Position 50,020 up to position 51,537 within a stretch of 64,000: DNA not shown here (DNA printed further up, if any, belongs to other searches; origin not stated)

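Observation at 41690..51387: Six-gene signalling cluster beside the polysaccharide locus: two kinases, NarL-type RR, REC-PAS, REC-HDOD and REC-degenerate-HD-GYP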

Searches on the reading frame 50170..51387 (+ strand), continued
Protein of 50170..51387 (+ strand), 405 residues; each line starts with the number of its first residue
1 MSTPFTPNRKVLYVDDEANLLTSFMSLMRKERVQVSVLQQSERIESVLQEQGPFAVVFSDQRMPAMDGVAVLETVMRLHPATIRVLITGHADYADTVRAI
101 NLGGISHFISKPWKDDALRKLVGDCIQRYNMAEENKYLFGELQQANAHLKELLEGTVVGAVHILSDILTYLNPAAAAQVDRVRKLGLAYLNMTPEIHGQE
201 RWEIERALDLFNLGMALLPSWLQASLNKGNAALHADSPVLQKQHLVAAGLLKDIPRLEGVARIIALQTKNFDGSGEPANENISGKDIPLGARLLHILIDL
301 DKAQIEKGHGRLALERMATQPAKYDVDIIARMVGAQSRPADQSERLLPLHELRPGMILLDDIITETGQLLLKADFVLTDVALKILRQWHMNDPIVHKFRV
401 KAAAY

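Call 36: search_protein_families(library=ncbifam, proteins=[window:50170-51387:+], max_evalue=0.001)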
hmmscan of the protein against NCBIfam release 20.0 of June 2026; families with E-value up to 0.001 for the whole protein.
window:50170-51387:+ (405 aa): 47 families (the best 25 are shown)
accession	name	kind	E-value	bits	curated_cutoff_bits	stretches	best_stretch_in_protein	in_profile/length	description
NF053512.1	nitric_RR_NosR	exception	9.7e-66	222.5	400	2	11-152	1-141/422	response regulator c-di-GMP phosphodiesterase, NosR family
NF006900.1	PRK09390.1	equivalog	1.8e-15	57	255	1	9-137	5-131/203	response regulator FixJ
NF047793.1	ResRegPgtA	equivalog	1e-13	50.9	650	1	8-138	5-134/414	two-component system response regulator PgtA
NF008469.0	PRK11361.1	equivalog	6.6e-13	48.1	714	1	6-145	2-139/461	acetoacetate metabolism transcriptional regulator AtoC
NF011695.0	PRK15115.1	equivalog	3.3e-11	42.6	763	1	10-138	8-134/445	two-component system response regulator GlrR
TIGR01818.1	ntrC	equivalog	1e-10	41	558.6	1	11-136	1-124/463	nitrogen regulation protein NR(I)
NF051870.1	NAssimRespRegNtrX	equivalog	2.4e-10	39.9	600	1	10-141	3-134/452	nitrogen assimilation response regulator NtrX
NF008176.1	PRK10923.1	equivalog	3.8e-10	39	620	1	11-133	6-126/469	nitrogen regulation protein NR(I)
NF040749.1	tetrathio_RR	equivalog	8.6e-10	38.6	290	1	13-157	4-146/191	tetrathionate respiration response regulator TtrR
NF041946.1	LuxO_transreg_Vib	equivalog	1.7e-09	37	800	1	14-136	2-122/463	quorum-sensing sigma-54 dependent transcriptional regulator LuxO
NF045505.1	RR_RssB_Pseudo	equivalog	2.5e-09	36.7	700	1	7-152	4-148/394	two-component system response regulator RssB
NF052313.1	T9SS_RR_PorX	equivalog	1.5e-08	33.9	300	1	10-115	2-105/513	T9SS response regulator signal transducer PorX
NF040689.1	MtrAB_MtrA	equivalog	3.4e-08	33.1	300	1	11-148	1-135/219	MtrAB system response regulator MtrA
TIGR02915.1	PEP_resp_reg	equivalog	4.8e-08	32.3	502.6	1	47-143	35-134/445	PEP-CTERM-box response regulator transcription factor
NF033791.1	ActR_PrrA_rreg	equivalog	5.4e-08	33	250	1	9-119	2-110/173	ActR/PrrA/RegA family redox response regulator transcription factor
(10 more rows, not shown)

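Call 41: predict_structure(alignment_id=A1)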
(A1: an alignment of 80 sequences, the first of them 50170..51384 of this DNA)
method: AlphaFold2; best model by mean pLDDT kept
length: 405 residues; sequences in the alignment: 80
mean_pLDDT: 90.6   pTM: 0.62
mean pLDDT of the five models: 90.6, 89.4, 88.4, 88.1, 86.5
residues with pLDDT >= 90: 274; 70-90: 119; 50-70: 9; < 50: 3
segments of 3 or more residues with pLDDT < 50: none
pLDDT, mean of each block of 10 residues (from residue 1): 88 97 96 97 98 97 94 97 93 81 87 95 97 94 85 81 87 90 95 93 97 91 82 79 93 93 98 95 97 97 84 93 96 67 83 91 90 90 91 88 67
secondary structure, 60 per line:
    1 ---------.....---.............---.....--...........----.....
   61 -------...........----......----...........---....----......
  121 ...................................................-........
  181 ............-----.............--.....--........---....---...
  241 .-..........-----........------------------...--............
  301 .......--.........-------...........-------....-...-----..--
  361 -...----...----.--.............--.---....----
elements in order: E10-14 H18-30 E34-38 H41-51 E56-60 H68-78 E83-88 H93-103 E107-110 H115-171 H173-192 H198-210 H213-217 H220-227 H231-234 H238-241 H243-252 H258-265 H289-307 H310-318 H326-336 E344-347 E362-364 E369-371 H379-391 E398-401

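Call 44: fold_search(model_id=the predicted structure, library=pdb)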
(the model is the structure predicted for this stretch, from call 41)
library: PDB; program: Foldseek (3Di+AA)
matches with E <= 10: 1596; with E <= 0.001: 536
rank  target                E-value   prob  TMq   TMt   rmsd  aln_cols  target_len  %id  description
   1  3hv2_A                5.7e-09  1.00  0.31  0.88   1.9       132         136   25  Crystal structure of signal receiver domain OF HD domain-containing protein FROM Pseudomonas fluorescens Pf-5 (released 2009-06-23)
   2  3hv2_B                1.2e-08  1.00  0.29  0.91   1.3       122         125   25  Crystal structure of signal receiver domain OF HD domain-containing protein FROM Pseudomonas fluorescens Pf-5 (released 2009-06-23)
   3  2jk1                  2.0e-08  1.00  0.31  0.88   1.6       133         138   33  Crystal structure of the wild-type HupR receiver domain (released 2008-11-11)
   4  7pv7_B                2.0e-08  1.00  0.28  0.22  23.1       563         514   12  Crystal structure of dimeric Porphyromonas gingivalis PorX, a type 9 secretion system response regulator. (released 2022-12-14)
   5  3kcn_A                2.4e-08  1.00  0.31  0.89   1.7       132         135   23  The crystal structure of adenylate cyclase from Rhodopirellula baltica (released 2009-11-17)
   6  7pvk_A                2.9e-08  1.00  0.29  0.23  18.6       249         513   17  X-ray structure of dimeric PorX (T272A mutant), in complex with pGpG. (released 2022-12-14)
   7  8tef_A                3.1e-08  1.00  0.28  0.22  18.9       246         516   15  PorX primitive monoclinic crystal form (released 2024-04-17)
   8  5xso                  3.6e-08  1.00  0.30  0.57  16.2       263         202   20  Crystal structure of full-length FixJ from B. japonicum crystallized in space group C2221 (released 2018-05-23)
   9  7pv7_A                3.8e-08  1.00  0.28  0.23  18.0       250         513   18  Crystal structure of dimeric Porphyromonas gingivalis PorX, a type 9 secretion system response regulator. (released 2022-12-14)
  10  8ted_B                3.8e-08  1.00  0.28  0.22  18.2       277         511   16  PorX primitive orthorhombic crystal form (released 2024-04-17)
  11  7pva_B                4.9e-08  1.00  0.28  0.23  16.7       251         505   18  1.9 Angstrom crystal structure of dimeric PorX, co-crystallized in the presence of zinc (released 2022-12-14)
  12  2rjn                  5.8e-08  1.00  0.30  0.87   1.9       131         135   34  Crystal structure of an uncharacterized protein Q2BKU2 from Neptuniibacter caesariensis (released 2007-10-23)
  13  3kcn_B                7.1e-08  1.00  0.31  0.88   1.8       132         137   23  The crystal structure of adenylate cyclase from Rhodopirellula baltica (released 2009-11-17)
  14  8tef_D                7.1e-08  1.00  0.27  0.22  18.2       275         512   15  PorX primitive monoclinic crystal form (released 2024-04-17)
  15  2vuh                  8.3e-08  1.00  0.32  0.89   2.0       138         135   32  Crystal structure of the D55E mutant of the HupR receiver domain (released 2008-11-11)
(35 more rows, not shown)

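Call 56: find_related_loci(query=A1, collection=metagenome_contigs, flank=10000)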
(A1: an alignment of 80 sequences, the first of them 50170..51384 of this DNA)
Query A1 (405 aa) in metagenome_contigs; peptide patterns used: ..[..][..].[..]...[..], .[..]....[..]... (x = any residue, [..] = any of these).
600 stretches matched a pattern (row limit reached: there are more); 385 encode a relative of the query (tblastn E <= 1e-3); the best 80 are kept; 80 distinct loci.
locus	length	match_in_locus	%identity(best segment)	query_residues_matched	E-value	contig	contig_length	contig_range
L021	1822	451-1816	51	5-403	1e-143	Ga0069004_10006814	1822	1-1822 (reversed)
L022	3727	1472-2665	48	5-401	3e-126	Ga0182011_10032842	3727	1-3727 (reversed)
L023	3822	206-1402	48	5-401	3e-126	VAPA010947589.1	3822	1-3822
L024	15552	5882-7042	47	5-389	2e-119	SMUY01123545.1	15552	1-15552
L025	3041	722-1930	47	1-402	3e-123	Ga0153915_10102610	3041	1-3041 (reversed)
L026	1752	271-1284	54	1-339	1e-125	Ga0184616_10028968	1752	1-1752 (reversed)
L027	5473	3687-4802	32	10-400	4e-60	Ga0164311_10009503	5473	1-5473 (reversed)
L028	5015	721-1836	32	10-400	5e-60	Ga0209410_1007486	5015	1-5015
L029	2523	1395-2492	34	10-394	1e-57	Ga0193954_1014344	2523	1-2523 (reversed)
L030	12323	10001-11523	35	10-371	5e-56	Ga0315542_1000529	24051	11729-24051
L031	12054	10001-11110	34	5-388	1e-54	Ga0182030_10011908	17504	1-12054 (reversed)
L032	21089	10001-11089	34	5-386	1e-54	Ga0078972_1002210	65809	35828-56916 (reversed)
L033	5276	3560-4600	32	6-371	1e-54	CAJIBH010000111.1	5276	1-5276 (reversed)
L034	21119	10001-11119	31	3-389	3e-54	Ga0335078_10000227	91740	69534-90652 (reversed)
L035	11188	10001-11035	31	8-371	2e-54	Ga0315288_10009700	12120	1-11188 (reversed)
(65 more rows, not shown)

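Call 83: search_protein_families(library=pfam, alignment_id=A4, max_evalue=0.00001)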
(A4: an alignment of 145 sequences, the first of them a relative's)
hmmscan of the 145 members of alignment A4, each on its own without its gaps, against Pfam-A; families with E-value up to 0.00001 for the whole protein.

A. member 1, L002:4330-4863:- (177 aa): 0 families

B. families by the number of members that match (of 145 scanned): 151 families (the first 25 are shown)
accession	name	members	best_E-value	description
PF00072.30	Response_reg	18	2.1e-45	Response regulator receiver domain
PF02518.31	HATPase_c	13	2.1e-28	Histidine kinase-, DNA gyrase B-, and HSP90-like ATPase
PF00512.31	HisKA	8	4.4e-20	His Kinase A (phospho-acceptor) domain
PF13426.13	PAS_9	7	2.9e-23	PAS domain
PF08448.16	PAS_4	6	7.8e-35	PAS fold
PF00989.32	PAS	6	1.2e-20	PAS fold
PF13188.13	PAS_8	6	1e-10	PAS domain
PF13620.12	CarboxypepD_reg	3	3.5e-25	Carboxypeptidase regulatory-like domain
PF00196.25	GerE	3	4.6e-17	Bacterial regulatory proteins, luxR family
PF08447.18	PAS_3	3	1.5e-11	PAS fold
PF02702.23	KdpD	2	3.6e-93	Osmosensitive K+ channel His kinase sensor domain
PF00291.31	PALP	2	7.6e-76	Pyridoxal-phosphate dependent enzyme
PF00158.32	Sigma54_activat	2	1.7e-72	Sigma-54 interaction domain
PF08668.18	HDOD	2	1.8e-54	HDOD domain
PF01380.27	SIS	2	2.1e-47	SIS domain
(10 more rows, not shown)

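Call 87: search_protein_families(library=ncbifam, proteins=[P0012, P0088, P0105, P0110, P0113, P0119, P0120], max_evalue=1e-20)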
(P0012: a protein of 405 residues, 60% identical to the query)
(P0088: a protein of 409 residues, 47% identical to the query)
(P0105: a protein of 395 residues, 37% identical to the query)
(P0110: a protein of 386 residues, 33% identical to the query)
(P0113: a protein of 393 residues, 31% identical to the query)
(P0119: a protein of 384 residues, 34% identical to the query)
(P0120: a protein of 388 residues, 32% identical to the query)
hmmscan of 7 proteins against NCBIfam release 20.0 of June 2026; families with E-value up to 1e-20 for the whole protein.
P0012 (405 aa): 1 family
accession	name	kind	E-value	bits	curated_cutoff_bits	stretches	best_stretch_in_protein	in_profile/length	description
NF053512.1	nitric_RR_NosR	exception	2.1e-65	221.4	400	2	15-156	1-141/422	response regulator c-di-GMP phosphodiesterase, NosR family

P0088 (409 aa): 1 family
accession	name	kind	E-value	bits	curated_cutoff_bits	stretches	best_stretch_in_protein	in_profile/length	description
NF053512.1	nitric_RR_NosR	exception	9.3e-69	232.5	400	2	11-152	1-141/422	response regulator c-di-GMP phosphodiesterase, NosR family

P0105 (395 aa): 1 family
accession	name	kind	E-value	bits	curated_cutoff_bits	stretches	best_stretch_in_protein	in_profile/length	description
NF053512.1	nitric_RR_NosR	exception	2.8e-67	227.6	400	2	10-151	1-141/422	response regulator c-di-GMP phosphodiesterase, NosR family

P0110 (386 aa): 1 family
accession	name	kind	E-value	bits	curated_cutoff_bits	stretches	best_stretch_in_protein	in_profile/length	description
NF053512.1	nitric_RR_NosR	exception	5e-82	276.2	400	2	5-134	1-130/422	response regulator c-di-GMP phosphodiesterase, NosR family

P0113 (393 aa): 1 family
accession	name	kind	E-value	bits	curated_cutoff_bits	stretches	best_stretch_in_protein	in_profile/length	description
NF053512.1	nitric_RR_NosR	exception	3.3e-74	250.4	400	2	10-138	1-128/422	response regulator c-di-GMP phosphodiesterase, NosR family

P0119 (384 aa): 1 family
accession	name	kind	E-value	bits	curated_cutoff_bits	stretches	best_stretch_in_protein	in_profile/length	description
NF053512.1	nitric_RR_NosR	exception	8.7e-64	216.1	400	2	5-159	1-154/422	response regulator c-di-GMP phosphodiesterase, NosR family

P0120 (388 aa): 1 family
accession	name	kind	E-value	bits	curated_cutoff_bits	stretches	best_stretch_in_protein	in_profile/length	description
NF053512.1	nitric_RR_NosR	exception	2.9e-78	263.8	400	2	5-163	1-158/422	response regulator c-di-GMP phosphodiesterase, NosR family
